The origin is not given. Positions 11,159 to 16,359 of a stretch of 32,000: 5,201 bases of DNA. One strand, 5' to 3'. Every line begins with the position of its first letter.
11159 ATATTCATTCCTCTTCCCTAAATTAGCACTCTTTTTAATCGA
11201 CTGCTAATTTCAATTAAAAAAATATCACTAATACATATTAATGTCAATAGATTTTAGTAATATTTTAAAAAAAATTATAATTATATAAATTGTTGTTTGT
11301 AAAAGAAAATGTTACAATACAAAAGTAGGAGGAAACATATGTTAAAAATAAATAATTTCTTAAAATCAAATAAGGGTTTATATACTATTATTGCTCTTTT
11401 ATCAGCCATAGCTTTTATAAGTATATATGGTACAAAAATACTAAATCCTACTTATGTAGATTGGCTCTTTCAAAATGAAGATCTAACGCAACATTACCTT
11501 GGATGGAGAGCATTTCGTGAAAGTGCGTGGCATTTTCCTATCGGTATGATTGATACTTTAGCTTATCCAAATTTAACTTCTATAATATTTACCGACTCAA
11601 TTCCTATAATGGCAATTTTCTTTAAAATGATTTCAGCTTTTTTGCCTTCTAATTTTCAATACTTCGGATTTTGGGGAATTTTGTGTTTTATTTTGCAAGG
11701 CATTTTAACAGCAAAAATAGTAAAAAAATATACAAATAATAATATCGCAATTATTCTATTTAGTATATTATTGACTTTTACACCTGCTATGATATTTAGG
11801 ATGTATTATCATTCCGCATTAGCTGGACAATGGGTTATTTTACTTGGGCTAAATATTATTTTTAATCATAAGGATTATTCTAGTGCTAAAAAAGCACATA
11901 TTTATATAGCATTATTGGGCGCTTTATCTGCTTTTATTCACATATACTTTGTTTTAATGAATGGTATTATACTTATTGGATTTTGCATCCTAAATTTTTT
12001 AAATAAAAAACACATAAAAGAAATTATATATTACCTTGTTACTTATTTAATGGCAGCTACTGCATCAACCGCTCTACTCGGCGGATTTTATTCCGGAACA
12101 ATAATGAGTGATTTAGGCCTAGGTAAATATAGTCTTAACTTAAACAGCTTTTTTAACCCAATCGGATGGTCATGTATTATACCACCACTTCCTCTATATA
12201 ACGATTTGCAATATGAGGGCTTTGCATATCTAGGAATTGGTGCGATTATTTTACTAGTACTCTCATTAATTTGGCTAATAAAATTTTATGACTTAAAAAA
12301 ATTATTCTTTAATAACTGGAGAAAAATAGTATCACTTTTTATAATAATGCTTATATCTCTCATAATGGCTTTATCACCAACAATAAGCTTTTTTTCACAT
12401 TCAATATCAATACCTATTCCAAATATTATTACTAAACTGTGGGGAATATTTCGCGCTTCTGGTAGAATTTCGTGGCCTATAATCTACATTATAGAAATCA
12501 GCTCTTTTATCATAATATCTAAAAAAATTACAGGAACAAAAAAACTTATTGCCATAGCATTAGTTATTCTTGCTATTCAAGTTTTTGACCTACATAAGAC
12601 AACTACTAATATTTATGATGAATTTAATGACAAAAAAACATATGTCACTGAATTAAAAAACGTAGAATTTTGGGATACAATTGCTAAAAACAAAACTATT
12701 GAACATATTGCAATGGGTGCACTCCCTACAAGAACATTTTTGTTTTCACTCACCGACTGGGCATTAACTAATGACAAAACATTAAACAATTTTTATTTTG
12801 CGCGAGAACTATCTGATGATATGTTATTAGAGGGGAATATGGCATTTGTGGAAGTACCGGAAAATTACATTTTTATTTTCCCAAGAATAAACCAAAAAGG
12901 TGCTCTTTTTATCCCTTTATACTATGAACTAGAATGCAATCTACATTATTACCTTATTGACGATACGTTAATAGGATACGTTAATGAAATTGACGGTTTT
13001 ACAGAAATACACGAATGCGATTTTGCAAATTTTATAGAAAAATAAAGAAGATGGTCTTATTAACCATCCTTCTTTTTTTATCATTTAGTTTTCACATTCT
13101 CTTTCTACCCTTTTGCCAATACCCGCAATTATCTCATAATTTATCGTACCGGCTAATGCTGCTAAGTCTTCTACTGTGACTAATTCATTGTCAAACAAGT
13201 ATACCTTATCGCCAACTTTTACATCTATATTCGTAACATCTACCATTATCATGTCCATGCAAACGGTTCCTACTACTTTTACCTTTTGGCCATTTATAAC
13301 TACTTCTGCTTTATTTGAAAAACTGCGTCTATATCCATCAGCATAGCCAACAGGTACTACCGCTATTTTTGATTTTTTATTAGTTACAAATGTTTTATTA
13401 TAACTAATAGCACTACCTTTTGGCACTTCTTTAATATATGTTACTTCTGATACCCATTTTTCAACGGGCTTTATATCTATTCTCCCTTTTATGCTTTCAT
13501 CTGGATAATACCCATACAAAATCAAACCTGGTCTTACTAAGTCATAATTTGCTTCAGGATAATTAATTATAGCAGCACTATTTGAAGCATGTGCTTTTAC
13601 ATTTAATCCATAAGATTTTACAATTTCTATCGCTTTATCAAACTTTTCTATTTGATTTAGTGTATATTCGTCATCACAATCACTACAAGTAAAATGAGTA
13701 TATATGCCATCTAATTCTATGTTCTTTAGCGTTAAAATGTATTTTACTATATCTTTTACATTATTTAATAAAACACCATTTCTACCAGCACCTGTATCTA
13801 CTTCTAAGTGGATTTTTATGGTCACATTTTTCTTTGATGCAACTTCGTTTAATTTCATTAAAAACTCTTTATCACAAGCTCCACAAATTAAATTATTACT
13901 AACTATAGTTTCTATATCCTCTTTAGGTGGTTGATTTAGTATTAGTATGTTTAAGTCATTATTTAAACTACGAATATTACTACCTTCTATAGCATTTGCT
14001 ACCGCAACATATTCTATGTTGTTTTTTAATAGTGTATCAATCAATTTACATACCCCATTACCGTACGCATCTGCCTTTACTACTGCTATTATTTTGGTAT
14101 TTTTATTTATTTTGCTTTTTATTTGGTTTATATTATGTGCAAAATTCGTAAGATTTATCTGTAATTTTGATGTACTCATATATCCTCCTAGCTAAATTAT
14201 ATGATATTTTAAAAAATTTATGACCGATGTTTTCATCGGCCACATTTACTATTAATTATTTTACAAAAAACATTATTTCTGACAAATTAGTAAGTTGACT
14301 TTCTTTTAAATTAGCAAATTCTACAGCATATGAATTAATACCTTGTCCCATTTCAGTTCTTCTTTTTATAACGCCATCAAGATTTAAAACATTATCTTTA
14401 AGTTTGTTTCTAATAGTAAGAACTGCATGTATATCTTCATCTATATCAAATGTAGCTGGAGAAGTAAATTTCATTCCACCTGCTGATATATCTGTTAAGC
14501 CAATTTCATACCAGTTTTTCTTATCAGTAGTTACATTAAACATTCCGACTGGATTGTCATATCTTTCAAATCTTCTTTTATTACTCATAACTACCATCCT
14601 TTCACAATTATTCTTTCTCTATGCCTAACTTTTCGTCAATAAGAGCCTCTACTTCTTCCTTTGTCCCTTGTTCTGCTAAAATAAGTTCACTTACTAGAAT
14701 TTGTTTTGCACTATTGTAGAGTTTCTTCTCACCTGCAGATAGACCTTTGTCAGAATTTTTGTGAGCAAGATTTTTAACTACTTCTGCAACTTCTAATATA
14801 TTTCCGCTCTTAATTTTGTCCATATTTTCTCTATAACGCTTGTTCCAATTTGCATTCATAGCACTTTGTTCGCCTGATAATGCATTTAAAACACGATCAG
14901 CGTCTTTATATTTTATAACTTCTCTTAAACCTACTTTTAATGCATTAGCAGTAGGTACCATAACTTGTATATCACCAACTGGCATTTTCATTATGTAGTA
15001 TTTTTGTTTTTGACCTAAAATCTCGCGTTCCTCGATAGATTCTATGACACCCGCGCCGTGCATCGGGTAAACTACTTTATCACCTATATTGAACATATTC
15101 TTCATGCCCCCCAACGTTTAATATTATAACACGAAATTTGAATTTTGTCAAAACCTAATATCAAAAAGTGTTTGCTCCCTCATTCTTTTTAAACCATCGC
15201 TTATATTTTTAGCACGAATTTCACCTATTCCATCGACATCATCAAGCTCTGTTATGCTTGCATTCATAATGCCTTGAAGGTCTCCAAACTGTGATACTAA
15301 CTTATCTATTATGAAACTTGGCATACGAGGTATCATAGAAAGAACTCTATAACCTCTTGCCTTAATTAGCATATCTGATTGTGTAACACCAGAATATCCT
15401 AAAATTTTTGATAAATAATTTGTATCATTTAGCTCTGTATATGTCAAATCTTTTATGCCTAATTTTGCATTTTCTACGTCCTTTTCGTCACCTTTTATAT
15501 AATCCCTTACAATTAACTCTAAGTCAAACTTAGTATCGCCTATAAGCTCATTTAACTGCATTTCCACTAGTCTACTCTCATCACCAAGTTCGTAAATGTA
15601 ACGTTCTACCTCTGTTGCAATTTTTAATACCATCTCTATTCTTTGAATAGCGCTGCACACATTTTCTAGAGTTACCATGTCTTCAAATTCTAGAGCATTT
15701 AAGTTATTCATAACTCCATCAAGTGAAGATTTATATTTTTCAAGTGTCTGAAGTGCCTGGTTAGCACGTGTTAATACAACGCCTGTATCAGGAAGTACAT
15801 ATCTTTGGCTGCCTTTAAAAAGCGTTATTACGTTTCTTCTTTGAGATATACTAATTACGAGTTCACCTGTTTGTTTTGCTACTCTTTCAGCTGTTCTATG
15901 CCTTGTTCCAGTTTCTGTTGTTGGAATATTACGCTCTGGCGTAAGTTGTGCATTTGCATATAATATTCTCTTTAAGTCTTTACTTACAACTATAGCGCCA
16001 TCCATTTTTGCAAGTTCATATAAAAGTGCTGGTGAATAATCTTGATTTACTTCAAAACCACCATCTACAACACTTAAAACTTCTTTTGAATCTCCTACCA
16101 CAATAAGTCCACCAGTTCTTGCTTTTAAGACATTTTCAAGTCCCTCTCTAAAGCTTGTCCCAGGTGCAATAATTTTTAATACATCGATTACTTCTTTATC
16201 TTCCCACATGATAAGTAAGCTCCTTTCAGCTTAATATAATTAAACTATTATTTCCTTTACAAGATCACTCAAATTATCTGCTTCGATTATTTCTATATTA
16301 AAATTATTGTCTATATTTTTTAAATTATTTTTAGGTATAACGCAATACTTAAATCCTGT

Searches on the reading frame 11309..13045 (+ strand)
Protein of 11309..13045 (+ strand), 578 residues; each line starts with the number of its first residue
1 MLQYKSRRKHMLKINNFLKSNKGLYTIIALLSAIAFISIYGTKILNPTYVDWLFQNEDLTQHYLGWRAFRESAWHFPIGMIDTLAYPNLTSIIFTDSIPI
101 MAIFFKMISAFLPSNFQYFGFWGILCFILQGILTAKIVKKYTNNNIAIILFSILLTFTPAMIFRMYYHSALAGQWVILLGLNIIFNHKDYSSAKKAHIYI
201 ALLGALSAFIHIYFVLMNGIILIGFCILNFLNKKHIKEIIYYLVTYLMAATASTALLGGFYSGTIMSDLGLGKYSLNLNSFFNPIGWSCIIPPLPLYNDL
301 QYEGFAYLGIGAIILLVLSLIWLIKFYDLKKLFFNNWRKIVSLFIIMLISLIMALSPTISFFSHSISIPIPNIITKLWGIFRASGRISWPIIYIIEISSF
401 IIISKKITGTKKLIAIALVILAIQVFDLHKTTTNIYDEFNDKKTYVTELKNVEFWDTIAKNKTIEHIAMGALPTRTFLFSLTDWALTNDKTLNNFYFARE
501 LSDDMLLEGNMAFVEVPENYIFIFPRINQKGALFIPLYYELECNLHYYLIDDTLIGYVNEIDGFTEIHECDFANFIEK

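Call 53: search_protein_families(library=ncbifam, proteins=[window:11309-13045:+], max_evalue=1e-10)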
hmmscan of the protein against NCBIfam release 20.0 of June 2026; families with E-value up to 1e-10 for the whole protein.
window:11309-13045:+ (578 aa): 0 families

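Call 84: search_protein_families(library=pfam, proteins=[window:11309-13045:+], max_evalue=0.001)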
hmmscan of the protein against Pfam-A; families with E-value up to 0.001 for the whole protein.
window:11309-13045:+ (578 aa): 1 family
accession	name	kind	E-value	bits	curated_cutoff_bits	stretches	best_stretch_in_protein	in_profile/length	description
PF19830.4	DUF6311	-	2.4e-40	139.6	27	1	27-321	7-298/303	Family of unknown function (DUF6311)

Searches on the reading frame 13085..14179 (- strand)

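Call 53: search_protein_families(library=ncbifam, proteins=[window:13085-14179:-], max_evalue=1e-10)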
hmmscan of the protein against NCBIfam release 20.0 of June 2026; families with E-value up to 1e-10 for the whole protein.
window:13085-14179:- (364 aa): 10 families
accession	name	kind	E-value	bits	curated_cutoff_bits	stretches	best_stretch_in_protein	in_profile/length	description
TIGR00492.1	alr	equivalog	6e-104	347.9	168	1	5-361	4-366/369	alanine racemase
NF008897.0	PRK11930.1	equivalog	7e-99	331.9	804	1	5-360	461-817/822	bifunctional UDP-N-acetylmuramoyl-tripeptide:D-alanyl-D-alanine ligase/alanine racemase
NF033131.1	vanT-G-Cterm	exception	7.5e-85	285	460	1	6-360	5-366/368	serine racemase VanT catalytic subunit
NF009879.0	PRK13340.1-4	subfamily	5.4e-67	226.4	434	1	2-332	40-371/406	alanine racemase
NF033132.1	vanT-CELN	equivalog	4.7e-64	217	900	1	7-360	343-695/697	membrane-bound serine racemase VanT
NF000792.0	PRK00053.2-3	equivalog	1.5e-55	188.8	384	1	1-361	1-357/360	alanine racemase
NF000791.0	PRK00053.2-2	equivalog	6.4e-53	180.1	218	1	4-361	2-338/340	alanine racemase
NF002970.2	PRK03646.1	exception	2.1e-52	178.4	600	1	7-359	8-352/356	catabolic alanine racemase DadX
NF033133.1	vanT-L-cat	exception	6.1e-43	147.4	750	1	12-361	16-364/366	serine racemase VanT-L catalytic subunit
NF040742.1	racem_Orr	exception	1.4e-14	53.9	480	1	5-326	3-329/351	ornithine racemase Orr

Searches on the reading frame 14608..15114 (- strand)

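Call 84: search_protein_families(library=pfam, proteins=[window:14608-15114:-], max_evalue=0.001)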
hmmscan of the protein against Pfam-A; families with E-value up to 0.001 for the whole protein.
window:14608-15114:- (168 aa): 2 families
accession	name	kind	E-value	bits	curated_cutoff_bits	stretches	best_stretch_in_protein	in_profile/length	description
PF21095.3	CarD_C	-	3.2e-34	117.2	23.1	1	74-160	1-87/87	CarD, C-terminal domain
PF02559.22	CarD_TRCF_RID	-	2.8e-16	59.7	23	1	8-66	1-56/57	CarD-like/TRCF RID domain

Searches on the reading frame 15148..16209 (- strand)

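Call 53: search_protein_families(library=ncbifam, proteins=[window:15148-16209:-], max_evalue=1e-10)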
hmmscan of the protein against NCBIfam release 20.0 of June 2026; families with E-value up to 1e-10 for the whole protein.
window:15148-16209:- (353 aa): 1 family
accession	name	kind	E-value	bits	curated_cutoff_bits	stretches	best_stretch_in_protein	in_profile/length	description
NF010009.0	PRK13482.1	equivalog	4.5e-147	489.9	201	1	4-350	6-354/357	DNA integrity scanning diadenylate cyclase DisA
